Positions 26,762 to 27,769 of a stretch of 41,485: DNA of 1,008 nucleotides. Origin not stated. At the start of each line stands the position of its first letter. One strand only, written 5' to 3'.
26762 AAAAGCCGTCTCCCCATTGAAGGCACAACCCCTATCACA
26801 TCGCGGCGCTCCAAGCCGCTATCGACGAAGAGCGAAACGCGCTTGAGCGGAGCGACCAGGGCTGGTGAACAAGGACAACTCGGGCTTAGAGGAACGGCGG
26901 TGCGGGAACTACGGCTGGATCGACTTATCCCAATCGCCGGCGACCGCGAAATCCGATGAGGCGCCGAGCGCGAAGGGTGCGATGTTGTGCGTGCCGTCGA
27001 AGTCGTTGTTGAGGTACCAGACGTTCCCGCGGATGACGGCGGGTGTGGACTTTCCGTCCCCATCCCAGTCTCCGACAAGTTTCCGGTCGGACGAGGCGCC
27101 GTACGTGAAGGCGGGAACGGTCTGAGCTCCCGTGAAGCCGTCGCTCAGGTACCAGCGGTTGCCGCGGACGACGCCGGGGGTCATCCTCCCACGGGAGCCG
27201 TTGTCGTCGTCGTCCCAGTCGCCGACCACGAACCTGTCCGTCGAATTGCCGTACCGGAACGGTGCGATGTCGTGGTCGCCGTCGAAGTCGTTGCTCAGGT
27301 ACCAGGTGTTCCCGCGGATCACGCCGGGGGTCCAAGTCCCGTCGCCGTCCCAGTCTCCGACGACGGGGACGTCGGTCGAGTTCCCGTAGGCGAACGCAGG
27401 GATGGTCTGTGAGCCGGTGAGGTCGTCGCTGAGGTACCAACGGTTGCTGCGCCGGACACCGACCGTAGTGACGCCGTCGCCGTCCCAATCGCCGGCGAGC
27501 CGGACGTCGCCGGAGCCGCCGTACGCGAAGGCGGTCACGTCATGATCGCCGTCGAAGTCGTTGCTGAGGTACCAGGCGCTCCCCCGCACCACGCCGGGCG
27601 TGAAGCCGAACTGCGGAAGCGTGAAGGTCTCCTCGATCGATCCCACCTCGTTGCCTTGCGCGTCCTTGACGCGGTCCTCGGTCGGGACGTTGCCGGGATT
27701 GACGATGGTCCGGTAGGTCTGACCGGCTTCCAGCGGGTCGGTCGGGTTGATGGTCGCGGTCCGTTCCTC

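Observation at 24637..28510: Tandem secreted proteins sharing a five-fold ~44-aa GDW[DN]GDG / RGNxWYL[SN]N / FxYGNxxD module behind different enzymatic or adhesive heads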

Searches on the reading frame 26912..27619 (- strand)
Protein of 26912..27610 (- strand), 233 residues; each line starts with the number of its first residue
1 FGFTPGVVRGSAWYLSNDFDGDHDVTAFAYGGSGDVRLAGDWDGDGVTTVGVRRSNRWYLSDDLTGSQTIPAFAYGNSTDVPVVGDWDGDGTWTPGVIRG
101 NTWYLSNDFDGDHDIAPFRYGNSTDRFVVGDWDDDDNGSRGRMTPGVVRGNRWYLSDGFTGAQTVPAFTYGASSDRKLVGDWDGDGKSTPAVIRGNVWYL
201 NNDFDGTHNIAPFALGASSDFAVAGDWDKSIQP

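Call 7: search_protein_families(library=pfam, proteins=[window:26912-27610:-], max_evalue=10)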
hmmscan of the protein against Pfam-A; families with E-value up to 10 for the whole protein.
seq(233 aa): 0 families

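Call 9: find_homologous_proteins(query=A1, max_evalue=0.00001)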
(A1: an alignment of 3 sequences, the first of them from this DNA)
Query A1 (3 sequences) (233 aa, profile of the alignment): 4400 proteins with E <= 0.00001 among 8000 candidates; the best 120 are listed.
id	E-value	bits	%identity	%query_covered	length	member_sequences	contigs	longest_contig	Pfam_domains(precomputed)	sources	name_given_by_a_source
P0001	1.7e-119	415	49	97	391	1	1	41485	-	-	-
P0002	6.6e-95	335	53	78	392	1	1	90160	-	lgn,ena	-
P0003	1.0e-91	324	58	78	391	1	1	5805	-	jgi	jgi:hypothetical protein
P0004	1.4e-89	317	47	97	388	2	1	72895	-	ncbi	ncbi:MAG: hypothetical protein WEB06_19725 [Actinomycetota bacterium]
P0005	3.0e-87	310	44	93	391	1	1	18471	PF27111.1,PF13517.13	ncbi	ncbi:MAG TPA: hypothetical protein VGC04_06735, partial [Cellulomonas sp.]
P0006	6.8e-86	305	38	93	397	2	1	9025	PF00188.33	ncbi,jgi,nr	ncbi:MAG TPA: CAP domain-containing protein [Phototrophicaceae bacterium]|nr:CAP domain-containing p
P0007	3.0e-85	303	48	98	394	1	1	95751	-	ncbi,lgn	-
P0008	5.1e-85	302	48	97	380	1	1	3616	-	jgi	jgi:hypothetical protein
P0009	2.3e-84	300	50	97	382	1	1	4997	-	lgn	-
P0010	1.1e-83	298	48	97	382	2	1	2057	-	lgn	-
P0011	2.3e-83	297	46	97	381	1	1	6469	-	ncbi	ncbi:MAG: hypothetical protein ACRDJ1_04540 [Actinomycetota bacterium]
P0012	1.7e-82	294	56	97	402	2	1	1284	PF00082.28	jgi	jgi:hypothetical protein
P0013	2.5e-82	294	39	94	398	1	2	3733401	PF00188.33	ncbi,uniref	ncbi:CAP domain-containing protein [Georgenia phoenicis]|uniref:CAP domain-containing protein n=1 Ta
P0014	4.3e-82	293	50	87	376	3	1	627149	-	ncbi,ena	-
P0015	2.8e-80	287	40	83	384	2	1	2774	PF00188.33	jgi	jgi:hypothetical protein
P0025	7.4e-73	263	40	97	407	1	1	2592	PF01917.22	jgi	jgi:archaellin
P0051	1.5e-62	229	42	95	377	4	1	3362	PF05257.23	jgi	-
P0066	7.6e-61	223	42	91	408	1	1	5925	PF13517.13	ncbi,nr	ncbi:MAG TPA: VCBS repeat-containing protein, partial [Gemmataceae bacterium]|nr:VCBS repeat-contain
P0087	4.6e-59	217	40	94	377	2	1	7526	PF13517.13,PF07553.17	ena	-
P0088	6.7e-59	217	43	86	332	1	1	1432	PF01510.31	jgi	jgi:hypothetical protein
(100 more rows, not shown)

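Call 20: search_solved_structures(query=A1, max_evalue=10, show_alignments=3)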
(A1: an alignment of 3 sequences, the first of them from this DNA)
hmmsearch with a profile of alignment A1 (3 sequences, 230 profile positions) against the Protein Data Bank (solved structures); distinct sequences matched with E-value up to 10: 0.

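Call 23: search_protein_families(library=pfam, alignment_id=A2, max_evalue=0.001)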
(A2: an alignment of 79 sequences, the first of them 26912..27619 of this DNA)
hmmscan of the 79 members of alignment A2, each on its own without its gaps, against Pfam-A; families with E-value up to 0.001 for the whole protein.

A. member 1, window:26912-27619:- (236 aa): 0 families

B. families by the number of members that match (of 79 scanned): 18 families
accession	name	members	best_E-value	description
PF00188.32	CAP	22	4e-15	Cysteine-rich secretory protein family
PF13517.12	FG-GAP_3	10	4e-09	FG-GAP-like repeat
PF24837.1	AMIN-like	2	6.6e-29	AMIN-like domain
PF06094.17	GGACT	2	1.2e-13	Gamma-glutamyl cyclotransferase, AIG2-like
PF00877.26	NLPC_P60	1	2.4e-20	NlpC/P60 family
PF11350.14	DUF3152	1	1.1e-19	Protein of unknown function (DUF3152)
PF00082.27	Peptidase_S8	1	9e-18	Subtilase family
PF05257.22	CHAP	1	4.3e-13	CHAP domain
PF01917.21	Arch_flagellin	1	7.3e-13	Archaebacterial flagellin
PF01510.30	Amidase_2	1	3e-08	N-acetylmuramoyl-L-alanine amidase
PF04151.21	PPC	1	5.7e-08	Bacterial pre-peptidase C-terminal domain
PF13205.12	Big_5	1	1.2e-07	Bacterial Ig-like domain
PF18896.5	SLT_3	1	5.5e-06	Lysozyme like domain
PF00413.30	Peptidase_M10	1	0.00021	Matrixin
PF19209.5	CoV_S1_C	1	0.00024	Coronavirus spike glycoprotein S1, C-terminal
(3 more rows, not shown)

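Call 24: search_protein_families(library=pfam, proteins=[P0066, P0005, P0087, P0025, P0051, P0088], max_evalue=1)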
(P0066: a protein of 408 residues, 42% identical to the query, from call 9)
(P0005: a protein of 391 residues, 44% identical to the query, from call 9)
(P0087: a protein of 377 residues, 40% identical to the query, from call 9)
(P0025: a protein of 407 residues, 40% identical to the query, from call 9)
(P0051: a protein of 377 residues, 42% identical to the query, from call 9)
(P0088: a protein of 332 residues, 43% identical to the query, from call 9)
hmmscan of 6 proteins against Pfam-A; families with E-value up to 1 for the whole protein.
P0066 (408 aa): 1 family
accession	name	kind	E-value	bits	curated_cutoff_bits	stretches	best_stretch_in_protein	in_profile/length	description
PF13517.12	FG-GAP_3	-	4e-09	37.4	26.9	3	145-199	1-56/61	FG-GAP-like repeat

P0005 (391 aa): 5 families
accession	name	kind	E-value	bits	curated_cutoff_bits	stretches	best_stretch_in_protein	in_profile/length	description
PF13517.12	FG-GAP_3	-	2.4e-05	25.3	26.9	2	181-215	20-56/61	FG-GAP-like repeat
PF09244.16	Suc_Porlyase_C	-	0.03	15.2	23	0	102-126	2-26/67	Sucrose phosphorylase, C-terminal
PF00274.25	Glycolytic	-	0.032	13.4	22.2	0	190-215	280-305/349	Fructose-bisphosphate aldolase class-I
PF03442.20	CBM_X2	-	0.26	11.8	28.9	0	181-206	57-81/83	Carbohydrate binding domain X2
PF08768.17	THAP4_heme-bd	-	0.51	10.9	25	0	161-181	8-28/151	THAP4-like, heme-binding beta-barrel domain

P0087 (377 aa): 10 families
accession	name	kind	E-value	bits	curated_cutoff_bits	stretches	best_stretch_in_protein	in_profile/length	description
PF07553.16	Lipoprotein_Ltp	-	4.8e-16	59.1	23.2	2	327-374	1-47/48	Host cell surface-exposed lipoprotein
PF13517.12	FG-GAP_3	-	1.1e-05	26.3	26.9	3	44-83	18-60/61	FG-GAP-like repeat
PF07653.23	SH3_2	-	0.001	19.1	21.8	1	114-153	4-39/55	Variant SH3 domain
PF20674.3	SpaA_3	-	0.0022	18.4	24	0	170-198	51-79/121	Prealbumin-like fold domain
PF19643.4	DUF6146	-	0.0056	17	27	0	73-119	31-78/133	Family of unknown function (DUF6146)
PF00868.26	Transglut_N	-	0.013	16.3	27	0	123-140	21-38/114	Transglutaminase family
PF00018.34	SH3_1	-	0.036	14.1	22.9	0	207-231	5-29/48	SH3 domain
PF01839.29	FG-GAP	-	0.056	13.8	22.1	0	154-174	1-21/37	FG-GAP repeat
PF06608.16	CFAP68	-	0.13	12.9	24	0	194-216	58-80/148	Cilia- and flagella-associated protein 68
PF22084.1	UfSP_MPN_N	-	0.15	12.6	27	0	93-131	21-59/84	Ufm1 specific protease UfSP N-terminal MPN domain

P0025 (407 aa): 7 families
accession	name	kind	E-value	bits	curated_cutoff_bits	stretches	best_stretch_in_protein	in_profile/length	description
PF01917.21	Arch_flagellin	-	7.3e-13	49.6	29.5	1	275-392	45-160/162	Archaebacterial flagellin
PF25784.1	BigA_N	-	0.013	16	24.5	0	192-220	2-30/80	BigA and YdbA N-terminal beta barrel domain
PF14231.11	GXWXG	-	0.03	14.8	25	0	132-143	14-25/59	GXWXG protein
PF18910.5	DUF5665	-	0.033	14.7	27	0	129-136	40-47/56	Domain of unknown function (DUF5665)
PF22084.1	UfSP_MPN_N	-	0.054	14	27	0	268-287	27-46/84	Ufm1 specific protease UfSP N-terminal MPN domain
PF11565.13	PorB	-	0.25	12.2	22.5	0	81-139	10-69/99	Alpha helical Porin B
PF13517.12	FG-GAP_3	-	0.68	11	26.9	0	96-141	9-56/61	FG-GAP-like repeat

P0051 (377 aa): 2 families
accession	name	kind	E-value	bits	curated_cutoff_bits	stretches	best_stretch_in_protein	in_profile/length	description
PF05257.22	CHAP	-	4.3e-13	50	26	1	39-119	5-81/81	CHAP domain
PF09394.16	Inhibitor_I42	-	0.0043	17.7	27.2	0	200-222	56-77/91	Chagasin family peptidase inhibitor I42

P0088 (332 aa): 2 families
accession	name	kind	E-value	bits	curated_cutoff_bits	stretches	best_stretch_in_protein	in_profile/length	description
PF01510.30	Amidase_2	-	3e-08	34.5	26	1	4-91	63-131/131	N-acetylmuramoyl-L-alanine amidase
PF13517.12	FG-GAP_3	-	0.03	15.4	26.9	1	164-215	1-56/61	FG-GAP-like repeat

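Call 25: predict_structure(alignment_id=A2)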
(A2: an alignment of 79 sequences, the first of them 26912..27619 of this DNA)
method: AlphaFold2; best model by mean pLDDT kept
length: 236 residues; sequences in the alignment: 79
mean_pLDDT: 93.9   pTM: 0.90
mean pLDDT of the five models: 93.9, 93.7, 93.5, 93.2, 92.7
residues with pLDDT >= 90: 208; 70-90: 18; 50-70: 7; < 50: 3
segments of 3 or more residues with pLDDT < 50: none
pLDDT, mean of each block of 10 residues (from residue 1): 81 96 92 96 95 97 92 94 98 96 98 97 98 87 88 98 94 98 95 98 96 97 97 65
secondary structure, 60 per line:
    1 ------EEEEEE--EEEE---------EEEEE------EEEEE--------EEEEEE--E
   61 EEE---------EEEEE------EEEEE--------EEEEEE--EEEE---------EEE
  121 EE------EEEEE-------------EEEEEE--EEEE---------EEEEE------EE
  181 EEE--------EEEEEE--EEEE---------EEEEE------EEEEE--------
elements in order: E7-12 E15-18 E28-32 E39-43 E52-57 E60-63 E73-77 E84-88 E97-102 E105-108 E118-122 E129-133 E147-152 E155-158 E168-172 E179-183 E192-197 E200-203 E213-217 E224-228
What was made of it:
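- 26912..27610 (-): Module B: five blades in a permuted frame. It starts at strand B (PGVVRG) and ends with an extra strand A (AVAGDWD). AF2 pLDDT 93.9, pTM 0.90, 20 strands (call 25).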

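Call 27: fold_search(model_id=the predicted structure, library=pdb)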
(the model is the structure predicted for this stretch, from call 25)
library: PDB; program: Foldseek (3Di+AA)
matches with E <= 10: 725; with E <= 0.001: 5
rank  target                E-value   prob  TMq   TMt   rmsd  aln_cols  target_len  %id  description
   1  9oee_A                1.1e-05  1.00  0.49  0.21   8.1       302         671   20  S. griseus TUA bound UmbA4 complexes (released 2025-12-17)
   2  2bwr_A                2.4e-04  1.00  0.45  0.30   9.3       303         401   16  Crystal Structure of Psathyrella Velutina Lectin at 1.5A Resolution (released 2006-01-23)
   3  2bwm                  4.0e-04  1.00  0.45  0.31   8.3       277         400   17  1.8A CRYSTAL STRUCTURE OF of Psathyrella velutina LECTIN IN COMPLEX WITH METHYL 2-ACETAMIDO-1,2-DIDEOXY-1-SELENO-BETA-D- (released 2006-01-23)
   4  5mb4                  7.0e-04  1.00  0.46  0.31   8.4       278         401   16  Crystal Structure of the Psathyrella asperospora lectin PAL in complex with GlcNAc (released 2017-02-22)
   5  4up4_A                7.4e-04  1.00  0.45  0.31   8.4       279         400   17  Structure of the recombinant lectin PVL from Psathyrella velutina in complex with GlcNAcb-D-1,3Galactoside (released 2015-01-28)
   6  4tqm_A                2.0e-03  1.00  0.45  0.31   8.5       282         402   14  Structural basis of specific recognition of non-reducing terminal N-acetylglucosamine by an Agrocybe aegerita lection (released 2015-06-03)
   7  9v80_B                2.0e-03  1.00  0.43  0.30   9.5       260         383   14  Cryo-EM structure of KICSTOR CCC complex (state 4) (released 2025-11-12)
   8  4up4_B                3.5e-03  1.00  0.44  0.30   8.6       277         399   16  Structure of the recombinant lectin PVL from Psathyrella velutina in complex with GlcNAcb-D-1,3Galactoside (released 2015-01-28)
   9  4v0m_B                4.0e-03  0.99  0.39  0.30   9.9       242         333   13  Crystal structure of BBS1N in complex with ARL6DN (released 2014-11-19)
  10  6voa_B                5.0e-03  1.00  0.47  0.22   7.2       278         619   12  Cryo-EM structure of the BBSome-ARL6 complex (released 2020-06-24)
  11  9v9n_B                5.0e-03  0.99  0.45  0.33   8.9       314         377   13  Cryo-EM structure of KICSTOR CCC complex (state 5) (released 2025-11-12)
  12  4tqj_A                5.5e-03  1.00  0.44  0.30   6.7       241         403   16  Structural basis of specific recognition of non-reducing terminal N-acetylglucosamine by an Agrocybe aegerita lection (released 2015-06-03)
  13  6h6f_F                6.8e-03  0.99  0.45  0.08   8.1       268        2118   16  PTC3 holotoxin complex from Photorhabdus luminiscens - Mutant TcC-D651A (released 2018-10-03)
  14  9van_B                6.8e-03  0.99  0.43  0.30   9.9       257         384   14  Cryo-EM structure of human full length KICSTOR complex (state 2) (released 2025-11-12)
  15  9v6e_B                7.1e-03  0.99  0.45  0.31   9.1       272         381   12  Cryo-EM structure of human full length KICSTOR complex (state 1) (released 2025-11-12)
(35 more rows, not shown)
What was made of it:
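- PVL-type propellers bind GlcNAc, as the titles of the PDB entries in call 27 state.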

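Call 31: search_solved_structures(query=A2, max_evalue=10, show_alignments=3)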
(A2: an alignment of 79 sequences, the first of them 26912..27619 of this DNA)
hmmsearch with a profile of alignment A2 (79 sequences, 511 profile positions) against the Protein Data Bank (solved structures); distinct sequences matched with E-value up to 10: 1.
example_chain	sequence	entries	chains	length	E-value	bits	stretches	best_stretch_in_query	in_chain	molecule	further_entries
1smb_A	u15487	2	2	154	0.0029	20.2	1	43-156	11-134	17kD fetal brain protein | GOLGI-ASSOCIATED PLANT PATHOGENESIS-RELATED PROTEIN 1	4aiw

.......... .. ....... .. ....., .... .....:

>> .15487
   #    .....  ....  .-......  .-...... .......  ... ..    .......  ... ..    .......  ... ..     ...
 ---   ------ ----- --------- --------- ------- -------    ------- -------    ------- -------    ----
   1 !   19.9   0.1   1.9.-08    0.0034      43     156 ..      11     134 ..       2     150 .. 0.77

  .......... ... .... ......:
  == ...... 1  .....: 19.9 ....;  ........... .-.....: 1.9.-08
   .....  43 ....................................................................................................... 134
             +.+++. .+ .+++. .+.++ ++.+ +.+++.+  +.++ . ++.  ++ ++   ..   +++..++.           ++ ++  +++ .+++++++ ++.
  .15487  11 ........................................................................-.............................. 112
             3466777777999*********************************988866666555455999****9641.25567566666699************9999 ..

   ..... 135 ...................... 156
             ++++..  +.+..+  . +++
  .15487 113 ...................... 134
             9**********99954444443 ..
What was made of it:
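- Closest known: UmbA beta-propeller lectins of Streptomyces umbrella toxins. Different: There is no detectable sequence similarity by HMMER (calls 20, 31).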

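Call 32: search_dna_similar(query=window:26912-27610:-, collection=phages, mode=protein, max_evalue=0.001, max_rows=20)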
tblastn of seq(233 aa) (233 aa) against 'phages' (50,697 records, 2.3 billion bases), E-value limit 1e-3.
No match.
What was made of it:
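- Tried and rejected: tblastn of module B against 50,697 phage records gave no match (call 32).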

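Call 36: find_related_loci(query=A1, collection=genome_contigs, flank=4000)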
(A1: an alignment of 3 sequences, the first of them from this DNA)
Query A1 (233 aa) in genome_contigs; peptide patterns used: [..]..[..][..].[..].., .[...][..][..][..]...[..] (x = any residue, [..] = any of these).
599 stretches matched a pattern (row limit reached: there are more); 423 encode a relative of the query (tblastn E <= 1e-3); the best 80 are kept; 80 distinct loci.
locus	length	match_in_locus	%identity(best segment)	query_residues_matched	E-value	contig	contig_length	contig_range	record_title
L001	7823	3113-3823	45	2-231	2e-53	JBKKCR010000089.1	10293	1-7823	MAG: Actinomycetota bacterium isolate swi_bin.57 k127_18798203, whole genome shotgun sequence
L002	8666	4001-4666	45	3-232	2e-53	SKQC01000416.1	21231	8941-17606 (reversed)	MAG: Myxococcales bacterium isolate CSSed162cmA_402 CSSed16-2cmA-4985, whole genome shotgun sequence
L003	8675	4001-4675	48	4-230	7e-49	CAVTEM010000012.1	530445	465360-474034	MAG: uncultured Actinomycetes bacterium isolate MFD09267.bin.2.240 genome assembly, contig: contig_9721, whole genome sh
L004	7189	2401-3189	42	4-228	2e-47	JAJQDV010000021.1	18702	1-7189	MAG: Clostridiales bacterium isolate MI.11_7 NODE_335_length_18702_cov_12.138521, whole genome shotgun sequence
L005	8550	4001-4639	44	4-228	5e-44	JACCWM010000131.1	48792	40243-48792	MAG: Lujinxingiaceae bacterium isolate MGR_bin152 SD2897-2912_k127_8574988, whole genome shotgun sequence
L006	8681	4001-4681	41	4-228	5e-44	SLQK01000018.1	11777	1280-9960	MAG: Nitriliruptoraceae bacterium isolate CSSed165cm_528 CSSed16-5cm-19275, whole genome shotgun sequence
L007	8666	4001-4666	45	4-228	3e-43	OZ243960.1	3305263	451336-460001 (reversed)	MAG: Rubrobacteraceae bacterium isolate 6d3ed29e-e20b-42c7-a023-2236d73a9153 genome assembly, chromosome: 1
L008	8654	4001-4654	45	2-223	2e-43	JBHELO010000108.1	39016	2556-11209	MAG: Acidimicrobiales bacterium isolate S2_bin.17.orig S2_k141_3723252, whole genome shotgun sequence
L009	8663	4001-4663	41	4-228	6e-42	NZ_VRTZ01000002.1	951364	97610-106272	Homoserinibacter sp. GY 40078 Scaffold2, whole genome shotgun sequence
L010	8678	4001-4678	40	4-233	4e-42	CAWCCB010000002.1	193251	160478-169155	MAG: uncultured Microthrixaceae bacterium isolate MFD05502.bin.3.230 genome assembly, contig: contig_11653, whole genome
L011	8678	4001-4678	40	4-228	8e-42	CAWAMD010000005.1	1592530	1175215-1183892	MAG: uncultured Nitriliruptorales bacterium isolate MFD01721.bin.2.189 genome assembly, contig: contig_22973, whole geno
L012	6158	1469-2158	42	3-228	9e-42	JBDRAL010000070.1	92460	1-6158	MAG: Blastocatellia bacterium NZW_1522 contig_69, whole genome shotgun sequence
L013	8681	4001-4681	38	4-228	1e-41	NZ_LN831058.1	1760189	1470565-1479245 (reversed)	Flaviflexus massiliensis strain SIT4, whole genome shotgun sequence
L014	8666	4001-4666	44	4-228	5e-41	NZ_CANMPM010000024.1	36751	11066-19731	Uncultured Pseudokineococcus sp. isolate 2-287.fasta NODE_24, whole genome shotgun sequence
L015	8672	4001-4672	44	4-228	7e-41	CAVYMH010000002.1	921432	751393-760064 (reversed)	MAG: uncultured Actinomycetes bacterium isolate MFD05747.bin.2.119 genome assembly, contig: contig_1485, whole genome sh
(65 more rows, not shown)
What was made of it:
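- Some genomes hold many paralogues; five of the 80 loci come from one Blastocatellia MAG (call 36).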
